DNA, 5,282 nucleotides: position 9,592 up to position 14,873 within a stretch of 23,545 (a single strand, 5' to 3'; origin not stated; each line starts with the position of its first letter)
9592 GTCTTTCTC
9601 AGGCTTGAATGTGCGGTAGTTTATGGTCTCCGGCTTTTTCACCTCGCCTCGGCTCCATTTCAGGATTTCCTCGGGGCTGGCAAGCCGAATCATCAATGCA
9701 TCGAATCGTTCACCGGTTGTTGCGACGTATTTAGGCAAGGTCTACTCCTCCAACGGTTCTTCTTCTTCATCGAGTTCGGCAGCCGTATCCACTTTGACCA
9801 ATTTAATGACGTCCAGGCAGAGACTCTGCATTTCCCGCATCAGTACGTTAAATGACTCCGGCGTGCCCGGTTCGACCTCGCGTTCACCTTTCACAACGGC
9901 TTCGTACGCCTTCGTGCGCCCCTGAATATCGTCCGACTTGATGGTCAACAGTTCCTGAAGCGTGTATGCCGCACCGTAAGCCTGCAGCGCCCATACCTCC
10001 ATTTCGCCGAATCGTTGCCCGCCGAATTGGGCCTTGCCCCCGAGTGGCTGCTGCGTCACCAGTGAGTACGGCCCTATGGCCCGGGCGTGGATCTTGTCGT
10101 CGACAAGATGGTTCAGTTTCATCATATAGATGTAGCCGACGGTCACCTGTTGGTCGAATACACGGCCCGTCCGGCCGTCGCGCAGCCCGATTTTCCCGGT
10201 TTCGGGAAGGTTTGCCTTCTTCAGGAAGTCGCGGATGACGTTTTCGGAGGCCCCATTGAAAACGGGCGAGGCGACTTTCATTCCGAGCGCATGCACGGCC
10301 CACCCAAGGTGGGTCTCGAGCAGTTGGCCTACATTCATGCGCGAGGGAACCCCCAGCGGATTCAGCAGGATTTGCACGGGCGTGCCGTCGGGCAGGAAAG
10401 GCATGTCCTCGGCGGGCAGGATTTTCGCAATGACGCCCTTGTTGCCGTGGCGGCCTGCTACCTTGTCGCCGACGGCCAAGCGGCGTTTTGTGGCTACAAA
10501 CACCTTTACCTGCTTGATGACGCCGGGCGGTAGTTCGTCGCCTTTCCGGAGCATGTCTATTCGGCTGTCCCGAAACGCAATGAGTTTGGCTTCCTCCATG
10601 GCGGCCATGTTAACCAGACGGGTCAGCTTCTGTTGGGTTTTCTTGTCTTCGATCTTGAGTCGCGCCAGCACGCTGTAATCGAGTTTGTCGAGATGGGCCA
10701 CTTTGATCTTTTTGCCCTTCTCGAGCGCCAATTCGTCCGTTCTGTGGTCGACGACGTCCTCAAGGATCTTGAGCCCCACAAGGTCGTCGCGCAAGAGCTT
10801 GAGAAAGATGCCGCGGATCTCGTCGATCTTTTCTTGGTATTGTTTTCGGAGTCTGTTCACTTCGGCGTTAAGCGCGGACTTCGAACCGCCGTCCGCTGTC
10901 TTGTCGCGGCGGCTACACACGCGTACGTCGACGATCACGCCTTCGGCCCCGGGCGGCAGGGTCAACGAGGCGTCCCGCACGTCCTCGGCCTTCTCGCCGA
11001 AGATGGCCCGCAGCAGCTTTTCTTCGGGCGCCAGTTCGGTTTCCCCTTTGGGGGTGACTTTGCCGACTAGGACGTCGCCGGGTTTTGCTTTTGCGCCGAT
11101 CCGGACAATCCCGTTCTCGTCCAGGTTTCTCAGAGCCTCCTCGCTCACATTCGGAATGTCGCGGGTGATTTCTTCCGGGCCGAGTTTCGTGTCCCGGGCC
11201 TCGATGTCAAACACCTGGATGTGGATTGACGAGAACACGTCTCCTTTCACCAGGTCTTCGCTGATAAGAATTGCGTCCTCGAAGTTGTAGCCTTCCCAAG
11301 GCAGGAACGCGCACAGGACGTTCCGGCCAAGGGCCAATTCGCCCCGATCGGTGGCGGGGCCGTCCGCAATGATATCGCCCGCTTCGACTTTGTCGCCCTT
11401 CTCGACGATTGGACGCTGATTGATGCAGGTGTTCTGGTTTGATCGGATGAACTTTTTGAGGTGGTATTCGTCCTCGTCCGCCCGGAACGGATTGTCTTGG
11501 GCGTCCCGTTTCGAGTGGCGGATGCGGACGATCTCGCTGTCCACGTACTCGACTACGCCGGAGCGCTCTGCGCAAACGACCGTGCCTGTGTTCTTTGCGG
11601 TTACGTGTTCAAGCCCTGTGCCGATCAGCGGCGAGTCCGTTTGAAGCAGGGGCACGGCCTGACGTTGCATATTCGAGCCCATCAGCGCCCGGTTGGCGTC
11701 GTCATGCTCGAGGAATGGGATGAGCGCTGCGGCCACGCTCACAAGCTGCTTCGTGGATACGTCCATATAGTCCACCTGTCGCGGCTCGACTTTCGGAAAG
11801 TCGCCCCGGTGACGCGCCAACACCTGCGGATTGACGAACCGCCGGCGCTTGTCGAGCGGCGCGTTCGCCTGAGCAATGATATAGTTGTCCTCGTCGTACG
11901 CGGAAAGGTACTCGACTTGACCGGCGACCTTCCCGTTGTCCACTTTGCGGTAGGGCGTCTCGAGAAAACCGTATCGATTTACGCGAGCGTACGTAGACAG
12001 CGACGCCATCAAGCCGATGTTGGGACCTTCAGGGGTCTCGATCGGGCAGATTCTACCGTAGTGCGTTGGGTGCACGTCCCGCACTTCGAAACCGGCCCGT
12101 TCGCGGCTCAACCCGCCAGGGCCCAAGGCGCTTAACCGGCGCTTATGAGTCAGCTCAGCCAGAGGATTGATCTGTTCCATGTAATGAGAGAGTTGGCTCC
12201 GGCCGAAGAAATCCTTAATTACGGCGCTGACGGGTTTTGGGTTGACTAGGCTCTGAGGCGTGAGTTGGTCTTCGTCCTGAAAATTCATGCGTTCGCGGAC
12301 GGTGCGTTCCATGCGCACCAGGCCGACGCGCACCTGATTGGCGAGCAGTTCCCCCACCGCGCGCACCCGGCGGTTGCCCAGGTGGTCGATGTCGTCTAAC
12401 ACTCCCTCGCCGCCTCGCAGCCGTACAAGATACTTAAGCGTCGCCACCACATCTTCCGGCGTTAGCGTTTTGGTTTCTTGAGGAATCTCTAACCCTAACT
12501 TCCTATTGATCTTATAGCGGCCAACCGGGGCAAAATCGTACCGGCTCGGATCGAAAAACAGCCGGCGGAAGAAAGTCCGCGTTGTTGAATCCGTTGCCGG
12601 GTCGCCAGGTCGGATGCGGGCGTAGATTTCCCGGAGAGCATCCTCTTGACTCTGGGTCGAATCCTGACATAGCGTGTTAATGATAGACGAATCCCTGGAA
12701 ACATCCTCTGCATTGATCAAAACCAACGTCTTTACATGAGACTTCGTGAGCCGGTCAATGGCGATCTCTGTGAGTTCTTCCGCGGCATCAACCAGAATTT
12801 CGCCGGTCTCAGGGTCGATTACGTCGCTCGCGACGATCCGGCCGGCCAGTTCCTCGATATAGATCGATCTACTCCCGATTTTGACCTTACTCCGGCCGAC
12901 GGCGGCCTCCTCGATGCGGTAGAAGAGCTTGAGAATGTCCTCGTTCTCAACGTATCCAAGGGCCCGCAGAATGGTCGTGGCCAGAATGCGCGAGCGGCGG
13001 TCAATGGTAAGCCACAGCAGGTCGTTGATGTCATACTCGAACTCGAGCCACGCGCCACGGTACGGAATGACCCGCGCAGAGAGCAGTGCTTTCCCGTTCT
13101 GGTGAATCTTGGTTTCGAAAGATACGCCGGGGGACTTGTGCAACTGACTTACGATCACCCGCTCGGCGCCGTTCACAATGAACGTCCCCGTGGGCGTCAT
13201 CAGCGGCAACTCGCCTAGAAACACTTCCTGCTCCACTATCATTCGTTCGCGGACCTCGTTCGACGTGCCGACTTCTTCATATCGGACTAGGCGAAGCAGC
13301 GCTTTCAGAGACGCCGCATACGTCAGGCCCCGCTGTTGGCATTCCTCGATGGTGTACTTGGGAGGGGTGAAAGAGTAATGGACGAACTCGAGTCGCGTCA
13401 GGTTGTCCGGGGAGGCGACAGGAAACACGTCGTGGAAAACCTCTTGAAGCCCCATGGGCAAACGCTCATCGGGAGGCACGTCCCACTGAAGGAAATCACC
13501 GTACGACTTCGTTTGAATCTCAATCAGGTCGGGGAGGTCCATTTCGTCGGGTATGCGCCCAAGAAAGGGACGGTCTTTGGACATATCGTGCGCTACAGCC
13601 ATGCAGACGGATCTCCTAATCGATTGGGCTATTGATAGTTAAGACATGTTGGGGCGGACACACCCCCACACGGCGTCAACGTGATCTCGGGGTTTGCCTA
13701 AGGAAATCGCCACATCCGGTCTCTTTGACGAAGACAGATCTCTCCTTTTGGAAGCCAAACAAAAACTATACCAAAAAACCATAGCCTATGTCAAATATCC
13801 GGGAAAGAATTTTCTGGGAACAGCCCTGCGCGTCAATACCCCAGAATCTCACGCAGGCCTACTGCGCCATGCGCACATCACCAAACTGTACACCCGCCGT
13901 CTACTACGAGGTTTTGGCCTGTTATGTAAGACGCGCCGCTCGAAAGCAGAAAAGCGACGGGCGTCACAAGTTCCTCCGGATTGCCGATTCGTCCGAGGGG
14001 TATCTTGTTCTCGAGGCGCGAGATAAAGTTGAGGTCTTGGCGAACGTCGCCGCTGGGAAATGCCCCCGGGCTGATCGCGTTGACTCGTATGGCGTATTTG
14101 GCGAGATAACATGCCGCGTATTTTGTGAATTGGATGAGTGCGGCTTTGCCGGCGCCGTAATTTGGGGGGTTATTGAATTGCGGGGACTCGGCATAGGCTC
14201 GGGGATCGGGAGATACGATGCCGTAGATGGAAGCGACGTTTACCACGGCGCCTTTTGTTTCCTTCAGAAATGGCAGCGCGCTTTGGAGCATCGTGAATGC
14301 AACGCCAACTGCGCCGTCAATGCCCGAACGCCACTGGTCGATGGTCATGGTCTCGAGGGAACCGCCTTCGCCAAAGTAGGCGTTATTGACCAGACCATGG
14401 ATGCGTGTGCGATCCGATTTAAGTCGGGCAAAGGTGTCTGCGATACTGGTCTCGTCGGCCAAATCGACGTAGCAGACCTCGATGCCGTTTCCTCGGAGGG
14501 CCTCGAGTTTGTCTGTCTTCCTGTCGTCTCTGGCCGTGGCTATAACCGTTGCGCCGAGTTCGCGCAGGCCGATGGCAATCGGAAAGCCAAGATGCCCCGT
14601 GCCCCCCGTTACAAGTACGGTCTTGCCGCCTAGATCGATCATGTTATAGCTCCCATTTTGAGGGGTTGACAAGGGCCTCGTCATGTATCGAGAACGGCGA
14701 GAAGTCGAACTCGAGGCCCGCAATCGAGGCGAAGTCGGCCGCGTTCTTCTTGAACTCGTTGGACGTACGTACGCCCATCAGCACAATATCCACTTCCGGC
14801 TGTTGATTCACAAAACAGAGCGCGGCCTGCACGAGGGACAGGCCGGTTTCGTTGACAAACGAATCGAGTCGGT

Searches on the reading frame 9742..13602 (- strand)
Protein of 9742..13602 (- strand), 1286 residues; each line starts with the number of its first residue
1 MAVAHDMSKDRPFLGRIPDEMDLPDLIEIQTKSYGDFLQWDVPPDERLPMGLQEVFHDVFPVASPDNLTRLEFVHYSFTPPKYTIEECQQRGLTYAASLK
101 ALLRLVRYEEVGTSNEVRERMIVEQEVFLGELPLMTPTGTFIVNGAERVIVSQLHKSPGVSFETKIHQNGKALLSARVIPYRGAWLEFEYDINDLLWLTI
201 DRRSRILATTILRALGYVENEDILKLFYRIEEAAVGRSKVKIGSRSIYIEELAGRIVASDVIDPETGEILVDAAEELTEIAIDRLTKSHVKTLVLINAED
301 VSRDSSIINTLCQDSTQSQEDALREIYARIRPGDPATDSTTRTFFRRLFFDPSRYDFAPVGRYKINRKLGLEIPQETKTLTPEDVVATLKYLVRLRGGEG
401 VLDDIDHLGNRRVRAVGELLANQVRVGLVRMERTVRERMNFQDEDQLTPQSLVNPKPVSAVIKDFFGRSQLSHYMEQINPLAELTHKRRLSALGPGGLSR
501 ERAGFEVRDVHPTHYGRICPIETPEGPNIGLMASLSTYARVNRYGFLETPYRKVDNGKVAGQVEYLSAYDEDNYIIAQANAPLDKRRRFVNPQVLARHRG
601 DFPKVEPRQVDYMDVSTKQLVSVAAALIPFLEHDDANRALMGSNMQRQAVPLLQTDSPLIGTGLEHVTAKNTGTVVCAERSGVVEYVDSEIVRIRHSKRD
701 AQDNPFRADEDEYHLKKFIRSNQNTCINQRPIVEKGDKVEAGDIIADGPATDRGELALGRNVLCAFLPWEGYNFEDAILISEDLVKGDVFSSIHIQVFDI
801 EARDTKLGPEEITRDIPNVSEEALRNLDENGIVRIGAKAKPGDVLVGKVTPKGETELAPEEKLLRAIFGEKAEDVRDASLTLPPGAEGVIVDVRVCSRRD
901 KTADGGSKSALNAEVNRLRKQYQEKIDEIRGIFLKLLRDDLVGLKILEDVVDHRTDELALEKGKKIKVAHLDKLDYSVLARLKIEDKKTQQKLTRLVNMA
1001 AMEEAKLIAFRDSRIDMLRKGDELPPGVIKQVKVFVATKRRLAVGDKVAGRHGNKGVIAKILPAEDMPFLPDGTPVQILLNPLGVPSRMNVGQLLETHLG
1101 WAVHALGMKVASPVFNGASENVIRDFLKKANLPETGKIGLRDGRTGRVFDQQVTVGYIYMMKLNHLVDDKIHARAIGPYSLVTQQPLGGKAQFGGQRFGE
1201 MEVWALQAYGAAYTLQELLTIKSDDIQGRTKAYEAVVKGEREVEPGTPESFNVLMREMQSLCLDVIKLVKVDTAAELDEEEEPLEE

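Call 7: search_protein_families(library=pfam, proteins=[window:9742-13602:-])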
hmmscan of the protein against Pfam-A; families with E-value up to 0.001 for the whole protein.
window:9742-13602:- (1286 aa): 6 families
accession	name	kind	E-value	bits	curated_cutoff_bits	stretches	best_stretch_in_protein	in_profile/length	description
PF00562.33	RNA_pol_Rpb2_6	-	1.1e-131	439.8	23.4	1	677-1192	1-373/373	RNA polymerase Rpb2, domain 6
PF04561.19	RNA_pol_Rpb2_2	-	7.6e-31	107.7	21.7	2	309-414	89-190/190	RNA polymerase Rpb2, domain 2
PF04565.21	RNA_pol_Rpb2_3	-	2.5e-29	101.7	21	1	474-541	2-68/68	RNA polymerase Rpb2, domain 3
PF10385.14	RNA_pol_Rpb2_45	-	8.3e-29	99.9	28.2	1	551-616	1-66/66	RNA polymerase beta subunit external 1 domain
PF04560.25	RNA_pol_Rpb2_7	-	2.5e-27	95.6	32.1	1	1194-1265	1-82/87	RNA polymerase Rpb2, domain 7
PF04563.20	RNA_pol_Rpb2_1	-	6.7e-21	75.2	28.2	1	26-459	2-202/203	RNA polymerase beta subunit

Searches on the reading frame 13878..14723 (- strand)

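Call 31: search_protein_families(library=pfam, proteins=[window:13878-14723:-])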
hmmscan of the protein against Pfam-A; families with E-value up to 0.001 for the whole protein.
window:13878-14723:- (281 aa): 6 families
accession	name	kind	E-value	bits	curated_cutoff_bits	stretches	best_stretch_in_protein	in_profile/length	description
PF13561.12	adh_short_C2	-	9.6e-45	153.4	27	1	45-279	8-236/236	Enoyl-(Acyl carrier protein) reductase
PF00106.31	adh_short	-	3.7e-29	102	26.6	1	34-223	1-183/195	short chain dehydrogenase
PF08659.16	KR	-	2.1e-12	47.8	22.6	1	35-170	2-141/180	KR domain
PF01370.27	Epimerase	-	2e-07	31.1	20.9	1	36-220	1-176/240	NAD dependent epimerase/dehydratase family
PF05368.20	NmrA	-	9.4e-07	29.1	27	1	34-99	3-68/298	NmrA-like family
PF16363.11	GDP_Man_Dehyd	-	0.00084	19.3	27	0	37-104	1-77/332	GDP-mannose 4,6 dehydratase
